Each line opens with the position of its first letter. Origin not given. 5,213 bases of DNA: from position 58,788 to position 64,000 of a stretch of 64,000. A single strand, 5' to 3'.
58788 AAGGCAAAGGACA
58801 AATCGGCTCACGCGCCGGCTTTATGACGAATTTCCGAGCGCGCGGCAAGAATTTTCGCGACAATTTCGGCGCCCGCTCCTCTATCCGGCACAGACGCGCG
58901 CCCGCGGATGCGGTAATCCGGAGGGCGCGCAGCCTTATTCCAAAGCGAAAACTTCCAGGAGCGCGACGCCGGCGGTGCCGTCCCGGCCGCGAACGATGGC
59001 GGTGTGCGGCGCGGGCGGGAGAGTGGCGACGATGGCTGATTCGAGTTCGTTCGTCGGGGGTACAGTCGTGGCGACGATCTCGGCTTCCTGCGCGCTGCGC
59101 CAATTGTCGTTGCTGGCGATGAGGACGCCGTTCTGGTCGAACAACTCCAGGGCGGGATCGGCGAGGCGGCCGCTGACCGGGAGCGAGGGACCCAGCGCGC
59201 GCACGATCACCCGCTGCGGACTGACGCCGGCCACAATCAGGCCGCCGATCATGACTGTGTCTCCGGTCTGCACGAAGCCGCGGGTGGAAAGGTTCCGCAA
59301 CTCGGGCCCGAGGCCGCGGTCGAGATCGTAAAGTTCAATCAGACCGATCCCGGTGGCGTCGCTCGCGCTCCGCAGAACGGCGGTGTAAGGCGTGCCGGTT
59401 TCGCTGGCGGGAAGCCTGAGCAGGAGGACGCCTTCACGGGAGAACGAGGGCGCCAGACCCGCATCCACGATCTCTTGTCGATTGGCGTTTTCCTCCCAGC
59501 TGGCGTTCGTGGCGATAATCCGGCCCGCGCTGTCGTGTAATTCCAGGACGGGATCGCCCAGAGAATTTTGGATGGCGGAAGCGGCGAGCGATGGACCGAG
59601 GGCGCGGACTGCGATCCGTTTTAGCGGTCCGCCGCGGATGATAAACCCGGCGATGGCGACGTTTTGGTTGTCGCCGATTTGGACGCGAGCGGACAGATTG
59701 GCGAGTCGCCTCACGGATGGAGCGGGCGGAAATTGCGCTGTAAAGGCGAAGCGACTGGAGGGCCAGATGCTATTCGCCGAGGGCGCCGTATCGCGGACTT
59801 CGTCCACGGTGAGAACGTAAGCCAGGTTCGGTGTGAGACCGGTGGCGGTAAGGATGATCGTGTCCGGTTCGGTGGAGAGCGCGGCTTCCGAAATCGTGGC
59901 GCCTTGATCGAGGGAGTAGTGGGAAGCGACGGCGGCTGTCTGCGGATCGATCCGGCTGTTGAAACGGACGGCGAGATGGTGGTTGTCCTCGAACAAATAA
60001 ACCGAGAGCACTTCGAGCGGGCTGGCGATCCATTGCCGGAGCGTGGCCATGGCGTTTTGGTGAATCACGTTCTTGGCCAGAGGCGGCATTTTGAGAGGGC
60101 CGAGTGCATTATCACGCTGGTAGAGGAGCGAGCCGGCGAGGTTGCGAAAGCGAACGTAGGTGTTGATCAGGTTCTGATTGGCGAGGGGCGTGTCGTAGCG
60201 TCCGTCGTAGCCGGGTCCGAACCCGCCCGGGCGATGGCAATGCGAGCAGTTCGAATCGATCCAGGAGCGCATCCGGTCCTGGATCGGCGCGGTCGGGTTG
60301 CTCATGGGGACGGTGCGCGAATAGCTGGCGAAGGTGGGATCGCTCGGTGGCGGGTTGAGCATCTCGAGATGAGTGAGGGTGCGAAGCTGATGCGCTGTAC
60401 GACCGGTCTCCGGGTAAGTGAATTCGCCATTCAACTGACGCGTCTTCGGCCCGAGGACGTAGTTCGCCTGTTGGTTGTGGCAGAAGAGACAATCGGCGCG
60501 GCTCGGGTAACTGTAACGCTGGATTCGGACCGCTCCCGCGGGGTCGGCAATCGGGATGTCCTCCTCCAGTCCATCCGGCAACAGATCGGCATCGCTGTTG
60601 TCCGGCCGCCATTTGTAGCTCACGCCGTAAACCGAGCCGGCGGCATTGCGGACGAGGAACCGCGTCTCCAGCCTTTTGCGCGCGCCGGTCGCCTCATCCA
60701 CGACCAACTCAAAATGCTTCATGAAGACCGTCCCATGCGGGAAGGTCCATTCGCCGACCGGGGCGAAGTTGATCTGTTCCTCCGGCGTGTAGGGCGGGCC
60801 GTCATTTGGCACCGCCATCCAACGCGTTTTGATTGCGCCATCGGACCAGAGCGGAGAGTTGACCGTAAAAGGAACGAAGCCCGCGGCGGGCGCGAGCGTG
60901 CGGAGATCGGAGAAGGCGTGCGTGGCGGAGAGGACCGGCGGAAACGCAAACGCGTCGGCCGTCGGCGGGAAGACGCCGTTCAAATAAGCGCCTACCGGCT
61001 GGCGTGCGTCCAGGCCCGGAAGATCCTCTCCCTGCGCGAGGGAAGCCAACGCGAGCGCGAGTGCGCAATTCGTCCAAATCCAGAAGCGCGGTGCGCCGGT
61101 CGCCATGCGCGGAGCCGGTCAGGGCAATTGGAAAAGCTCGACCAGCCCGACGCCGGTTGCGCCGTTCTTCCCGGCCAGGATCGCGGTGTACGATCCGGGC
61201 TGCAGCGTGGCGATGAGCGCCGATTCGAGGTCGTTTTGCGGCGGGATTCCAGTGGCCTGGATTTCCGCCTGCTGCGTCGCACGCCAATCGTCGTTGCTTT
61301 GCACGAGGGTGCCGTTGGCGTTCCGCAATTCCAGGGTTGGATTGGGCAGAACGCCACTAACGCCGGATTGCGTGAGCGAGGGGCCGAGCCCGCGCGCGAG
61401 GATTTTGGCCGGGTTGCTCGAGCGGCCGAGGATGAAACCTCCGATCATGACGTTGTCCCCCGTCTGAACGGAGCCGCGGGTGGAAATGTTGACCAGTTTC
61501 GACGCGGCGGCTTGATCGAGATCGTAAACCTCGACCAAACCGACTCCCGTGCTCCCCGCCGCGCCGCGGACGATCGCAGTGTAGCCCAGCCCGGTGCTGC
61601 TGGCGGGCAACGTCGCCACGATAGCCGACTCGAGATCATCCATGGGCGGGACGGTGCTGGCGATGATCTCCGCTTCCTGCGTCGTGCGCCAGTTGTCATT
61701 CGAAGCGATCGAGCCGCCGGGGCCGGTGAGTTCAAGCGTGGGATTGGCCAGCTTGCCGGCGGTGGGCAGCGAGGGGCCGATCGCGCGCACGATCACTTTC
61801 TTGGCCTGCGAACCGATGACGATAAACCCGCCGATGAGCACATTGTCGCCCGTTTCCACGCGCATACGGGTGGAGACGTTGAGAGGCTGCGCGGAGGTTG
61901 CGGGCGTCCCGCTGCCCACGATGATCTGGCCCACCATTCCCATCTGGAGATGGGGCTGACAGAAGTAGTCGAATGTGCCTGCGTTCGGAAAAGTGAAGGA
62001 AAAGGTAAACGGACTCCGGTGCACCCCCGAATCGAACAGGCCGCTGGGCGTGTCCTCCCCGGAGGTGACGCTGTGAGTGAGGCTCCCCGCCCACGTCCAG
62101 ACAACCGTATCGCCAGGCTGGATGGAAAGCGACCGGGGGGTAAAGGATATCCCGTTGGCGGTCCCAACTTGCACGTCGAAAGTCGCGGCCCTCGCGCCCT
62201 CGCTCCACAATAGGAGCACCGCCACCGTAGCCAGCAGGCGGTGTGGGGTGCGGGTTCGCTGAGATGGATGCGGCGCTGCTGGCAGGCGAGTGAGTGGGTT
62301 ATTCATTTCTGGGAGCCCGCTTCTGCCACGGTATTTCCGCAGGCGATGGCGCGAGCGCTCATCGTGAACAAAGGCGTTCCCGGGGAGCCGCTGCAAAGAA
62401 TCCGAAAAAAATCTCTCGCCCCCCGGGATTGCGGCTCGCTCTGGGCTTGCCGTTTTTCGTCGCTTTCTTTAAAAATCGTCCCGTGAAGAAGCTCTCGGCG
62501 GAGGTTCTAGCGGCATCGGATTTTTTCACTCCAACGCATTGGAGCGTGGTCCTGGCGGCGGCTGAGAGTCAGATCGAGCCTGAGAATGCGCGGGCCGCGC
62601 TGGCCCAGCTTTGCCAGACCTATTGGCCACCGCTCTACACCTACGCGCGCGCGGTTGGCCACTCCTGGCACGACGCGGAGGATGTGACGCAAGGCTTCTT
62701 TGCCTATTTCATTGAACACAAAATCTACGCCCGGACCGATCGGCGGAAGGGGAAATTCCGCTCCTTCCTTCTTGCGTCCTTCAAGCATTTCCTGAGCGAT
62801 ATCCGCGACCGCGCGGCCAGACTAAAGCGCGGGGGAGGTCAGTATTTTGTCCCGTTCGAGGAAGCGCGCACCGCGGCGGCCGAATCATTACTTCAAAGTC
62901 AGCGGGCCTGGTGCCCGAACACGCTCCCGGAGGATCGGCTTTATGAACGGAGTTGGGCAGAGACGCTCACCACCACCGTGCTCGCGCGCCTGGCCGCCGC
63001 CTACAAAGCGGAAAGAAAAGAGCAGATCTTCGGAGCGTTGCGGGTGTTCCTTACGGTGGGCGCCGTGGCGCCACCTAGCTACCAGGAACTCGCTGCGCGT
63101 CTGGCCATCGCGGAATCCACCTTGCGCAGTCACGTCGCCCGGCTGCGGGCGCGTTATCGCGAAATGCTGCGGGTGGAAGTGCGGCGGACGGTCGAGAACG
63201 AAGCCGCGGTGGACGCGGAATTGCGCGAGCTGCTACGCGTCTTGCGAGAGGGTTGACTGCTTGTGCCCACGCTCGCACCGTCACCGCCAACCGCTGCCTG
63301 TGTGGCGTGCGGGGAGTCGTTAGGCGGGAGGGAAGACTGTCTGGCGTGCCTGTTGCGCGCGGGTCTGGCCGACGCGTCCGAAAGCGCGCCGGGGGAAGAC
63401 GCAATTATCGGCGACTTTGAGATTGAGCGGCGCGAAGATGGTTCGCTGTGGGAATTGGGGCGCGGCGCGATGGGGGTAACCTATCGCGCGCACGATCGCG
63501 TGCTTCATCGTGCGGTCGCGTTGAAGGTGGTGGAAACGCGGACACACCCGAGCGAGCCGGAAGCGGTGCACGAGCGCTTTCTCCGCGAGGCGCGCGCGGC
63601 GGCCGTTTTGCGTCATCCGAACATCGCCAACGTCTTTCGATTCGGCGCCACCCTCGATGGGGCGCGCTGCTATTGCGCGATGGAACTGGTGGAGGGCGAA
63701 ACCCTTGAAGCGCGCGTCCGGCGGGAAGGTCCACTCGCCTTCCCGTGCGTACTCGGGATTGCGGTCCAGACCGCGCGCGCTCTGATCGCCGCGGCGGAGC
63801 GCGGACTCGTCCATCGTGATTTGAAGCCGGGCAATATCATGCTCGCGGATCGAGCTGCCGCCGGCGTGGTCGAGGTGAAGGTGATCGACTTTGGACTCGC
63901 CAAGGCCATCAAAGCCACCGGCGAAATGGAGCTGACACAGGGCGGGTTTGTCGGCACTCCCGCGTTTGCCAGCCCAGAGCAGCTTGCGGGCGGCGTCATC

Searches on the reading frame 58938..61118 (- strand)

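Call 29: search_protein_families(library=pfam, proteins=[window:58938-61118:-], max_evalue=0.001)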
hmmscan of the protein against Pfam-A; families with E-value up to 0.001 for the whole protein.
window:58938-61118:- (727 aa): 2 families
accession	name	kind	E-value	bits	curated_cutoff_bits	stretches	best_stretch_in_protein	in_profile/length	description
PF13205.12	Big_5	-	4.6e-05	24.5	23.6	1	379-460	22-104/105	Bacterial Ig-like domain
PF13442.11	Cytochrome_CBB3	-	0.00074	20.2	27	0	285-316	8-36/68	Cytochrome C oxidase, cbb3-type, subunit III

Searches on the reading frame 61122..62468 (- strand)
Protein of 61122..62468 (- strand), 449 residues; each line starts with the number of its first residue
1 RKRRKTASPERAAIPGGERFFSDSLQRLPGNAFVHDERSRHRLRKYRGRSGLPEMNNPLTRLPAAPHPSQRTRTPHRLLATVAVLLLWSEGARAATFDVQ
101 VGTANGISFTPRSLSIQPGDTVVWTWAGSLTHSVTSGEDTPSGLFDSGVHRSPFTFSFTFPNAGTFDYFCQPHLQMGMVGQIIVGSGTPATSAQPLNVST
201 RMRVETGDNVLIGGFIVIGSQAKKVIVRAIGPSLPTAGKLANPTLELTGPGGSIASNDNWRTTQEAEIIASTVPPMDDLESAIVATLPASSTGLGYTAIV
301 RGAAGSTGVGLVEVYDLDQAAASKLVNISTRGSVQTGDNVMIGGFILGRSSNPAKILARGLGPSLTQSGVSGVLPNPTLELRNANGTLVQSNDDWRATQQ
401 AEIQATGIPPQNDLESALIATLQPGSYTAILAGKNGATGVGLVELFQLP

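Call 29: search_protein_families(library=pfam, proteins=[window:61122-62468:-], max_evalue=0.001)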
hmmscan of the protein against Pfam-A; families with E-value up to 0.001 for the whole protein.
window:61122-62468:- (449 aa): 1 family
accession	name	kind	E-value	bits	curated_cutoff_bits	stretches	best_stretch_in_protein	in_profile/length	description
PF00127.26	Copper-bind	-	5.9e-13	49.5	21.2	1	103-184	8-98/99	Copper binding proteins, plastocyanin/azurin family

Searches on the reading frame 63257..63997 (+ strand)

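Call 29: search_protein_families(library=pfam, proteins=[window:63257-63997:+], max_evalue=0.001)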
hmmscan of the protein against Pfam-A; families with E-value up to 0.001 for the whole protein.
window:63257-63997:+ (247 aa): 4 families
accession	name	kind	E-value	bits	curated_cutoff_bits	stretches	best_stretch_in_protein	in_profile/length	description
PF00069.31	Pkinase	-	5.4e-29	101.8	31.7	1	66-243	6-169/263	Protein kinase domain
PF07714.23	PK_Tyr_Ser-Thr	-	4.7e-18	65.9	23.1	1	66-243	6-176/258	Protein tyrosine and serine/threonine kinase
PF01636.29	APH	-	4.5e-06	27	23.2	1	175-215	157-197/239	Phosphotransferase enzyme family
PF17667.7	Pkinase_fungal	-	3e-05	23.4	24.1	1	165-243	291-365/387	Fungal protein kinase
